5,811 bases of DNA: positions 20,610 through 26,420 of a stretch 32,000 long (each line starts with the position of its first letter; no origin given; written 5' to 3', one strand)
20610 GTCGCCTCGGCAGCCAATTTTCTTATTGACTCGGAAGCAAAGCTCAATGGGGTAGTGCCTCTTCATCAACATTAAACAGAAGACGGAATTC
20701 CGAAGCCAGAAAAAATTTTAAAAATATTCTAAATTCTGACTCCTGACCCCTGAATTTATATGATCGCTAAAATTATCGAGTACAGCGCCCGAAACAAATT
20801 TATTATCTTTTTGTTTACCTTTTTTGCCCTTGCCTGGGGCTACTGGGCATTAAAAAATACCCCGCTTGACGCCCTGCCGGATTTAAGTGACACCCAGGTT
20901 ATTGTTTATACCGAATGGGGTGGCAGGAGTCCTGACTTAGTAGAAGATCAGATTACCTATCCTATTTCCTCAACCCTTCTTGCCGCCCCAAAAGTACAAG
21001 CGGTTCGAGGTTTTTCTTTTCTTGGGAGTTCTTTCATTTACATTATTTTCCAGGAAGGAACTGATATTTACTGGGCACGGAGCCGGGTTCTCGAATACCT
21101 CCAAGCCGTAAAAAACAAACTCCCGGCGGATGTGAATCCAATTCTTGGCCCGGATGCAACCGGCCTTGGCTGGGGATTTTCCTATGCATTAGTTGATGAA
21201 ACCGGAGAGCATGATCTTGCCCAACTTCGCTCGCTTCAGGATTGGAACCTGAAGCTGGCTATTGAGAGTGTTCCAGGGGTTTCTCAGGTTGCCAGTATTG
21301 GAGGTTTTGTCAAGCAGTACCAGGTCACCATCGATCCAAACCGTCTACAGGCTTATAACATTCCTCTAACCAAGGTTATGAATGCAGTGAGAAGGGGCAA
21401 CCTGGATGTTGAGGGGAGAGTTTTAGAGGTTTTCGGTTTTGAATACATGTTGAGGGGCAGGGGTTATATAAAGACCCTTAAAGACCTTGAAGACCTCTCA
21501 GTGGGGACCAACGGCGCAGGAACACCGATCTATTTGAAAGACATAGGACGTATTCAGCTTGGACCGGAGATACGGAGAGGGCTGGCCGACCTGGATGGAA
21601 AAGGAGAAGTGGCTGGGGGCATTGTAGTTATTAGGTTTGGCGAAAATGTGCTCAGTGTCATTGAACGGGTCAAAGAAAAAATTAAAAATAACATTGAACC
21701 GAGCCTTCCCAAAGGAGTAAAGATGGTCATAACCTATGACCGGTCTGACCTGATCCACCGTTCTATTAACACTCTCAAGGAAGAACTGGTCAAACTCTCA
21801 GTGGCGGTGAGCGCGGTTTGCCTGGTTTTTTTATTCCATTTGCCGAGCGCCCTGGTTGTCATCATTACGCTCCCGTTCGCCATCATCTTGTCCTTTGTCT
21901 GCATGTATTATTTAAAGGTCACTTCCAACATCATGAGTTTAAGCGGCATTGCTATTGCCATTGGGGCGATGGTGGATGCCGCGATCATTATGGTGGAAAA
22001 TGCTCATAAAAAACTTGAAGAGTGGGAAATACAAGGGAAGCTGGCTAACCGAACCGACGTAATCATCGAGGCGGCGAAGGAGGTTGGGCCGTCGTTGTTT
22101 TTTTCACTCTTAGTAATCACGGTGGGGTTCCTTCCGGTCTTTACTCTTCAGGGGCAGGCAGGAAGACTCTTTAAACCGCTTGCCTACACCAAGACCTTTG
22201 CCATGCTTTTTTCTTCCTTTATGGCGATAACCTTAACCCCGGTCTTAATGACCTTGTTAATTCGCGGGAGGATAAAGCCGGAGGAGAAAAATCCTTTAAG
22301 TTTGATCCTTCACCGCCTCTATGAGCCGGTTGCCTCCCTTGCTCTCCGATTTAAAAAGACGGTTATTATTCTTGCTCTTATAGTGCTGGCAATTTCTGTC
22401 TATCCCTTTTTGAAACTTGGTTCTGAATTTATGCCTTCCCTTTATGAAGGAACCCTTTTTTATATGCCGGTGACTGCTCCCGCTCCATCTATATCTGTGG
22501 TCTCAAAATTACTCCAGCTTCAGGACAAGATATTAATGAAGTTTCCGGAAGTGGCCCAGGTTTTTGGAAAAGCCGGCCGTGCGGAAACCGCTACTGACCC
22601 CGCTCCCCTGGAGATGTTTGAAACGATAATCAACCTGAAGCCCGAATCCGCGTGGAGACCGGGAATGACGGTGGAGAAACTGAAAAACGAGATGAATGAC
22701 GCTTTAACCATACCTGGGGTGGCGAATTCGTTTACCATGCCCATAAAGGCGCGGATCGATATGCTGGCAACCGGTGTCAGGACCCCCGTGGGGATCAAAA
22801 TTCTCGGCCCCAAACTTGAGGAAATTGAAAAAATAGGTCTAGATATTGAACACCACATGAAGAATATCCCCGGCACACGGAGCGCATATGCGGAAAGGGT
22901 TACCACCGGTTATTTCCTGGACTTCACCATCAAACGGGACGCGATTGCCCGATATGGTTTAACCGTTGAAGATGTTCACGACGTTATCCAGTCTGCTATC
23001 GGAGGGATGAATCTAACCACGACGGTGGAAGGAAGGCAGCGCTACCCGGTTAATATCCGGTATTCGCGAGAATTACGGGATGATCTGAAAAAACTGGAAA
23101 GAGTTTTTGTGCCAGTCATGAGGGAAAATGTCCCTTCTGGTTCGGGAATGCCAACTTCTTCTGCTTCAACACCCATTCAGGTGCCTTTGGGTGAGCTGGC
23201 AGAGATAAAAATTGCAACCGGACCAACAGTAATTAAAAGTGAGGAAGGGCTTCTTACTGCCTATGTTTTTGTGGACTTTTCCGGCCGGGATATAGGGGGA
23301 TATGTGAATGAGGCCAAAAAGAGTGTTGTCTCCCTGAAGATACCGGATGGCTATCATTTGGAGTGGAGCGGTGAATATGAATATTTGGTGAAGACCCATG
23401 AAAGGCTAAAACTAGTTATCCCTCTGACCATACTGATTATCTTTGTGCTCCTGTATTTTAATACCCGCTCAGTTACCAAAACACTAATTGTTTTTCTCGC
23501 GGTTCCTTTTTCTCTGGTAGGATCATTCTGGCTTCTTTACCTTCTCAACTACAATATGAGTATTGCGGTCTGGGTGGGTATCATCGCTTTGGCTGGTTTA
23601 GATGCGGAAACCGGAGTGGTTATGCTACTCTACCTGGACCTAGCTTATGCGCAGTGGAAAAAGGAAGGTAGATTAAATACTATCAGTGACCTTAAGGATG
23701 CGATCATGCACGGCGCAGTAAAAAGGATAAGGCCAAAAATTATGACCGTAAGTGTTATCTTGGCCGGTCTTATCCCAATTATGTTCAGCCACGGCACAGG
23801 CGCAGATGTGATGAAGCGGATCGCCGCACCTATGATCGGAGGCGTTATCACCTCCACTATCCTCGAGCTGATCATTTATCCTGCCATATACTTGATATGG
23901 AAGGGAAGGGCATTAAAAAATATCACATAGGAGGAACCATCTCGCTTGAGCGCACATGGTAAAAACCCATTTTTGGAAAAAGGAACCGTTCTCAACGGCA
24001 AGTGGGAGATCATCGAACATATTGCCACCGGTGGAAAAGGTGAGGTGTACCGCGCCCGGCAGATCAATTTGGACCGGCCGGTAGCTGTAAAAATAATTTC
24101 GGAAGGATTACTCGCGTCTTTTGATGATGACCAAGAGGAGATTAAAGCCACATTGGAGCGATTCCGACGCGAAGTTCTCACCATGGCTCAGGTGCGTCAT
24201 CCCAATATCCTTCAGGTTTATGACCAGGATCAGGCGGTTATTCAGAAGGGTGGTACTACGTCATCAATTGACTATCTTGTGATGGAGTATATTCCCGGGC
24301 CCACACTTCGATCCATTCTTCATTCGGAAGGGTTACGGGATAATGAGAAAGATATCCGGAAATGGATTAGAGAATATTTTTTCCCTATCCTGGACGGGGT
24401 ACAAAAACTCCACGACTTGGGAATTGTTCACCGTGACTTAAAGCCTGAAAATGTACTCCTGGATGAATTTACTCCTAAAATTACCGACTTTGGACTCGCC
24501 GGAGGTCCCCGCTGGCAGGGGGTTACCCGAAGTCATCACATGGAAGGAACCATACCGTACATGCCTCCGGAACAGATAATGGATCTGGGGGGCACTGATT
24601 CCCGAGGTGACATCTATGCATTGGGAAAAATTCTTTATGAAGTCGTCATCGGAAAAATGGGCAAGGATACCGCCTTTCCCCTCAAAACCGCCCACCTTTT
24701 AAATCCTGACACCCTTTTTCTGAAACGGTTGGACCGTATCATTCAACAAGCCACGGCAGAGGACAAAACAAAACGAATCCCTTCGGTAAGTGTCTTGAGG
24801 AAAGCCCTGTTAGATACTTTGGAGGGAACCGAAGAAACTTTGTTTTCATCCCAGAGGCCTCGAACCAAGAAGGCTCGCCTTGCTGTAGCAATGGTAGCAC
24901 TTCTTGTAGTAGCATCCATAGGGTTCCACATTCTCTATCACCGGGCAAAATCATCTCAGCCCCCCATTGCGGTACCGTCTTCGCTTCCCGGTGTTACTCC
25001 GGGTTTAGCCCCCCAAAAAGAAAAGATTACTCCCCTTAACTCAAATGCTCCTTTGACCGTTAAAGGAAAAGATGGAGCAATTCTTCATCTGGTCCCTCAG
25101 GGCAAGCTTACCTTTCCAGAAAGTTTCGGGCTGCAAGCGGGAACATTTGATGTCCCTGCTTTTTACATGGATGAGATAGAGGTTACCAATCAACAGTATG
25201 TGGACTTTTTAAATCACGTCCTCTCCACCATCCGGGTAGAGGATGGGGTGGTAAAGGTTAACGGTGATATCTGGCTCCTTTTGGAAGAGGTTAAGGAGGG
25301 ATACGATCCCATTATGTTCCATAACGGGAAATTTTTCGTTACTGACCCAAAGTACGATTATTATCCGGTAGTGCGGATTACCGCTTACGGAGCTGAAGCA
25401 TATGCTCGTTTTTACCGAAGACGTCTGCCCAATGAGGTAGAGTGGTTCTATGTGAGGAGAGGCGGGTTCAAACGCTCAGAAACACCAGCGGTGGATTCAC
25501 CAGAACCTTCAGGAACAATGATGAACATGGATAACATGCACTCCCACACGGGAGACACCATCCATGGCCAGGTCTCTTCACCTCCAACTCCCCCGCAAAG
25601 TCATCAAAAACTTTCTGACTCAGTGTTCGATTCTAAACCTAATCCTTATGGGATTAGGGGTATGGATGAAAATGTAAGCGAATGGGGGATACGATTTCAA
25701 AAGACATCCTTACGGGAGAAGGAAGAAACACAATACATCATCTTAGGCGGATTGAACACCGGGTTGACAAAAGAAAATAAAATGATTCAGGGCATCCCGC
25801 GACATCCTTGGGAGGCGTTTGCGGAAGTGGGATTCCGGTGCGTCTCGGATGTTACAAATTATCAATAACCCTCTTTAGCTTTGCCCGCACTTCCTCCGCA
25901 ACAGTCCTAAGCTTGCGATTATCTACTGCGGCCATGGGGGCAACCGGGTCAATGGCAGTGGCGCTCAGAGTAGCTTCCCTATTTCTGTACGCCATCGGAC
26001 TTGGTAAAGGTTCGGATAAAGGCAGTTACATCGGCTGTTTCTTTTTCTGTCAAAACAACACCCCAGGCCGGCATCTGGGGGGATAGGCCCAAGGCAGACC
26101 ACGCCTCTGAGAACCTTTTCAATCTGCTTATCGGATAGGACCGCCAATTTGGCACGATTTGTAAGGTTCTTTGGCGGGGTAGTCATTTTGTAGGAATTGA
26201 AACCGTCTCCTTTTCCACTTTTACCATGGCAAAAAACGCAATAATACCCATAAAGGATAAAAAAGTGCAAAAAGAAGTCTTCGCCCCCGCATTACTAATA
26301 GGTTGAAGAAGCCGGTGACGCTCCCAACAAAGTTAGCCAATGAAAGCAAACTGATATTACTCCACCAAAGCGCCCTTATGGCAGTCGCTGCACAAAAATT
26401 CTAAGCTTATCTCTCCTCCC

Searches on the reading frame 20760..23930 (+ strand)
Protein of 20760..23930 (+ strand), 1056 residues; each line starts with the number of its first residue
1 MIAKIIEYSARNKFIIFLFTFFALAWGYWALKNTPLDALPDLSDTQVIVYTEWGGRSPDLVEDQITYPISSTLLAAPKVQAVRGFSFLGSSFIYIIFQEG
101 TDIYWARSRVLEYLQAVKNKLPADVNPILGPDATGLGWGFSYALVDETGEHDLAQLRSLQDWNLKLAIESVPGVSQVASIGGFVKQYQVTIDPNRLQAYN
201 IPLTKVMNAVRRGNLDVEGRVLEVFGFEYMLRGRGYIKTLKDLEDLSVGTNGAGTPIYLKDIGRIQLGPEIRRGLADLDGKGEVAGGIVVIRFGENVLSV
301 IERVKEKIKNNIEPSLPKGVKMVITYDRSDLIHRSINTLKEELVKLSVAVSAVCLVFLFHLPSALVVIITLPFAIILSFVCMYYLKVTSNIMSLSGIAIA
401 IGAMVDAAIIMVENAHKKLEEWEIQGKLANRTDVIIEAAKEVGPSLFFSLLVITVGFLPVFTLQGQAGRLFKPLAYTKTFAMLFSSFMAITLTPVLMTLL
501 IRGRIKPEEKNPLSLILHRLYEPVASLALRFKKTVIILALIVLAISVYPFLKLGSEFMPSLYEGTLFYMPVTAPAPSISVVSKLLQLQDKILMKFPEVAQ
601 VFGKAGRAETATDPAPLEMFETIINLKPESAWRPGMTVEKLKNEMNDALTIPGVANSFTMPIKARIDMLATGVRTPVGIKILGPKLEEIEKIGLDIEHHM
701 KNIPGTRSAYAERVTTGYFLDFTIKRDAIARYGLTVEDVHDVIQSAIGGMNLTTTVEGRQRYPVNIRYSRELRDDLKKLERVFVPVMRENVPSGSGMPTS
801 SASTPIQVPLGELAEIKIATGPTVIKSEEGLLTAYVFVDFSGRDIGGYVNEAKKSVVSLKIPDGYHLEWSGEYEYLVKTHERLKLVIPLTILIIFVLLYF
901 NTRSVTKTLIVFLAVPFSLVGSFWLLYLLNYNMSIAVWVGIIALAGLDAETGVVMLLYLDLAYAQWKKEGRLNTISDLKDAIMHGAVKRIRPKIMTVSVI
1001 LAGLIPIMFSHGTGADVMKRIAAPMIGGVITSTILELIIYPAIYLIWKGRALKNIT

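Call 54: search_protein_families(library=ncbifam, proteins=[window:20760-23930:+], max_evalue=1)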
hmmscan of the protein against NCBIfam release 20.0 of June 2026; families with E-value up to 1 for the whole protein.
window:20760-23930:+ (1056 aa): 17 families
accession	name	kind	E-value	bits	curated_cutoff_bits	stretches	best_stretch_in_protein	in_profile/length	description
TIGR00914.1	2A0601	subfamily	0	1111.8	701.45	1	1-1050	1-1038/1051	CusA/CzcA family heavy metal efflux RND transporter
NF033617.1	RND_permease_2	subfamily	6.4e-132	441.5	1250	1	18-1046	13-1006/1009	multidrug efflux RND transporter permease subunit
NF000282.2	RND_permease_1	subfamily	1.2e-99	334.7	1250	1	20-1046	15-1026/1029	multidrug efflux RND transporter permease subunit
TIGR00915.1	2A0602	subfamily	2e-84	284.3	940.35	1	20-1048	16-1029/1050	efflux RND transporter permease subunit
NF007905.0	PRK10614.1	equivalog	6.4e-72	242.6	1774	1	27-1047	25-1008/1025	multidrug efflux RND transporter permease subunit MdtC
NF007133.0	PRK09579.1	equivalog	4.7e-67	226.4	1763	2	21-603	19-595/1017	multidrug efflux RND transporter permease subunit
NF007798.0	PRK10503.1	equivalog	6.5e-62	209.4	1584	1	26-1048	33-1023/1040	MdtB/MuxB family multidrug efflux RND transporter permease subunit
NF007131.0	PRK09577.1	equivalog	2.2e-59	201.2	1768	2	17-510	13-506/1045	multidrug efflux RND transporter permease subunit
NF007842.1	PRK10555.1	equivalog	3.5e-53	180.8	1854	2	17-577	14-581/1036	multidrug efflux RND transporter permease AcrD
NF000037.1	RND_perm_OqxB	exception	1.1e-50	172.5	2200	2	25-504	23-502/1050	multidrug efflux RND transporter permease subunit OqxB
NF011706.2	PRK15127.1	equivalog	1.2e-40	139.3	2150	2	22-570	19-576/1049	multidrug efflux RND transporter permease subunit AcrB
TIGR00833.1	actII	subfamily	1.4e-07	30.2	874.7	2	269-552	104-381/910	MMPL family RND transporter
NF006218.0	PRK08343.1-4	subfamily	0.00062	18.7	383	1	306-472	207-373/392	preprotein translocase subunit SecD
TIGR00917.1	2A060601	subfamily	0.0011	16.7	1016.5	1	339-449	1047-1153/1204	NPC intracellular cholesterol transporter 1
NF009581.0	PRK13024.1-1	equivalog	0.0016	16.7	1058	2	885-1054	576-736/752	protein translocase subunit SecDF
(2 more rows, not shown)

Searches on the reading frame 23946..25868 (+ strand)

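Call 3: search_protein_families(library=ncbifam, proteins=[window:23946-25868:+], max_evalue=0.01)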
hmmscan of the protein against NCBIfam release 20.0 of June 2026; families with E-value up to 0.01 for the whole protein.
window:23946-25868:+ (640 aa): 25 families
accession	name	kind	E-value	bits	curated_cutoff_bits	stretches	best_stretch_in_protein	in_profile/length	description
NF033483.0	PknB_PASTA_kin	equivalog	2e-58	198.8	450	1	13-297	2-274/563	Stk1 family PASTA domain-containing Ser/Thr kinase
NF047741.1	antiphage_MADS6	equivalog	8.7e-32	110.4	460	2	148-303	308-472/612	methylation-associated defense system protein kinase MAD6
NF052427.1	StpK7MSMEG_1200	equivalog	6e-28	97.7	900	1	18-375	7-361/601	serine/threonine protein kinase StpK7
TIGR03903.1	TOMM_kin_cyc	equivalog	3.3e-24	84.9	705.75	1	62-238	14-187/1267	TOMM system kinase/cyclase fusion protein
NF009651.0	PRK13184.1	equivalog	3e-23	81.7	839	1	19-298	3-297/932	serine/threonine-protein kinase PknD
NF038150.1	lanthi_synth_IV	equivalog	2e-20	72.7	650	1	11-316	182-475/851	class IV lanthionine synthetase LanL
NF053615.1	SerThrKinAfsKStmc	equivalog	5e-20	71.7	1300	1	18-255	13-231/809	protein serine/threonine kinase AfsK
TIGR03525.2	GldK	equivalog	7e-13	48.7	350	2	465-581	212-334/408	T9SS ring complex lipoprotein PorK/GldK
NF043056.1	T4SS_LegK1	equivalog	8.1e-13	47.8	550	1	105-232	150-282/516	Dot/Icm T4SS effector kinase LegK1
NF058632.1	SerThrKinPrkT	equivalog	5.1e-12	45.4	280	1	10-180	8-158/322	serine/threonine protein kinase PrkT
NF033442.0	BREX_PglW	equivalog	1e-11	43.3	990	1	70-177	552-647/1391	BREX system serine/threonine kinase PglW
NF038151.1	lanthi_synth_III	equivalog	6.4e-09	34.8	575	1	14-235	216-424/833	class III lanthionine synthetase LanKC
NF041186.1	SenA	equivalog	2e-07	30.8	420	1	398-502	196-300/382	selenoneine synthase SenA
TIGR03724.2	arch_bud32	equivalog_domain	2.6e-07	30.3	125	1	109-185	68-131/193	KEOPS complex kinase/ATPase Bud32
TIGR03440.2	egtB_TIGR03440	equivalog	4.7e-07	29.3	360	1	403-509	203-310/413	ergothioneine biosynthesis protein EgtB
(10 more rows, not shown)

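Call 4: search_protein_families(library=pfam, proteins=[window:23946-25868:+], max_evalue=0.01)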
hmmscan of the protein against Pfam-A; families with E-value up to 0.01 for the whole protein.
window:23946-25868:+ (640 aa): 5 families
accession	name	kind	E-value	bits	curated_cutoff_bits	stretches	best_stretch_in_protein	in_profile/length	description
PF00069.31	Pkinase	-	7.5e-37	127.6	31.7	1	21-238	2-195/263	Protein kinase domain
PF07714.23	PK_Tyr_Ser-Thr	-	1.8e-23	83.6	23.1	1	22-238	3-203/258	Protein tyrosine and serine/threonine kinase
PF03781.23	FGE-sulfatase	-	4.5e-23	82.7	23.3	1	400-633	31-254/255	Sulfatase-modifying factor enzyme 1-like domain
PF03109.22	ABC1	-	0.0002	21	22.9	0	106-185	140-214/244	ABC1 atypical kinase-like domain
PF01636.29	APH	-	0.0023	18.2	23.2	0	156-186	166-198/239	Phosphotransferase enzyme family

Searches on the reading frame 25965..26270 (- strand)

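Call 3: search_protein_families(library=ncbifam, proteins=[window:25965-26270:-], max_evalue=0.01)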
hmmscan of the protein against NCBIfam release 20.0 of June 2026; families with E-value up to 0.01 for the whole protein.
window:25965-26270:- (101 aa): 1 family
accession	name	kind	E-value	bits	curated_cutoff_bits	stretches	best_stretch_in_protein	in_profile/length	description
NF033864.1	cytochrome579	equivalog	0.0013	18.5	280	1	11-41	62-92/179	cytochrome 579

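Call 4: search_protein_families(library=pfam, proteins=[window:25965-26270:-], max_evalue=0.01)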
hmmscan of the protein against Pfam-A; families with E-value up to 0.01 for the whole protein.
window:25965-26270:- (101 aa): 1 family
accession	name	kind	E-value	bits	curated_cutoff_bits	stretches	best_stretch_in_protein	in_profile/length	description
PF13442.11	Cytochrome_CBB3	-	0.0094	16.7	27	0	6-54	9-41/68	Cytochrome C oxidase, cbb3-type, subunit III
